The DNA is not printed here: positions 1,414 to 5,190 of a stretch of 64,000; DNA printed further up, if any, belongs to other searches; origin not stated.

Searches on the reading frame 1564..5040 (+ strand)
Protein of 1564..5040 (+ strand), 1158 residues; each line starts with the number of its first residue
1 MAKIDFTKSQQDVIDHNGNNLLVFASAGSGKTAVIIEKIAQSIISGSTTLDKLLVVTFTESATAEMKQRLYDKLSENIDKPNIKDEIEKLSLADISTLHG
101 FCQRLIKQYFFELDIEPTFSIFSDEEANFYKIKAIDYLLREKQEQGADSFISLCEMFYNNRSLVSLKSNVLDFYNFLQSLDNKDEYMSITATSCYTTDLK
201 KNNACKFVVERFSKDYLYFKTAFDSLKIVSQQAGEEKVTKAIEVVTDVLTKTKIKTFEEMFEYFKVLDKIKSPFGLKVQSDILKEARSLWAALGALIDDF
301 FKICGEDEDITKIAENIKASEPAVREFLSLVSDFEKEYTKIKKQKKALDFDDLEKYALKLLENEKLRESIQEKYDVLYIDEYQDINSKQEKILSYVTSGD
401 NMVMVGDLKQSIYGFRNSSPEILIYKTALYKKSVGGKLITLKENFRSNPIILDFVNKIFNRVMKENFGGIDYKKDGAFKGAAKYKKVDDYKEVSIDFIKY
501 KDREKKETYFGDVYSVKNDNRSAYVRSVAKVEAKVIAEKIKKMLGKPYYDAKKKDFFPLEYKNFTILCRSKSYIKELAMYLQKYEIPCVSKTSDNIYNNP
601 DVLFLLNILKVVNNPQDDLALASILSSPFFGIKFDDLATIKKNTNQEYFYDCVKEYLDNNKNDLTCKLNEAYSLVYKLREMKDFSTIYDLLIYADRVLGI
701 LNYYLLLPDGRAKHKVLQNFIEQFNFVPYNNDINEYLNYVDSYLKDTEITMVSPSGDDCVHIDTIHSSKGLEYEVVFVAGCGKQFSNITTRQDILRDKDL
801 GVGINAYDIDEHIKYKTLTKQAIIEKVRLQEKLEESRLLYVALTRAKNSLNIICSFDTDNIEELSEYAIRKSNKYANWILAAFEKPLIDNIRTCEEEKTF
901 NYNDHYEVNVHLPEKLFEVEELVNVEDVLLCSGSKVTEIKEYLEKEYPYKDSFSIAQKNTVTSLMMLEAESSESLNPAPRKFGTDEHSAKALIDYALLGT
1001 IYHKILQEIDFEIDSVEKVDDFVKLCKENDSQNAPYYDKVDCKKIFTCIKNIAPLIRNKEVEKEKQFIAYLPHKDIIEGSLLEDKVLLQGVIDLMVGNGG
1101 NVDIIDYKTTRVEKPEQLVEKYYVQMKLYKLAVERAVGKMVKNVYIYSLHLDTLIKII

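Call 60: search_protein_families(library=pfam, proteins=[window:1564-5040:+], max_evalue=0.00001)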
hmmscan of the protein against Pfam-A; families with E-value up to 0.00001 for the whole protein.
window:1564-5040:+ (1158 aa): 6 families
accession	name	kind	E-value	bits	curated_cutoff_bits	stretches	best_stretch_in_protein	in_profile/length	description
PF00580.27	UvrD-helicase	-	1.2e-52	179.7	23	1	7-425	2-265/271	UvrD/REP helicase N-terminal domain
PF13361.12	UvrD_C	-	3.4e-32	112.7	25.6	1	439-854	1-347/350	UvrD-like helicase C-terminal domain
PF13245.12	AAA_19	-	2.4e-17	63.8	25.1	1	17-416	10-134/134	AAA domain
PF12705.13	PDDEXK_1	-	5.8e-11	43.2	22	1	996-1138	35-173/247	PD-(D/E)XK nuclease superfamily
PF13538.12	UvrD_C_2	-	1.3e-09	38.2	27.4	0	760-780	2-22/52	UvrD-like helicase C-terminal domain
PF01443.25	Viral_helicase1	-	2.8e-07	31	21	0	833-854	207-228/228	Viral superfamily 1 RNA helicase core domain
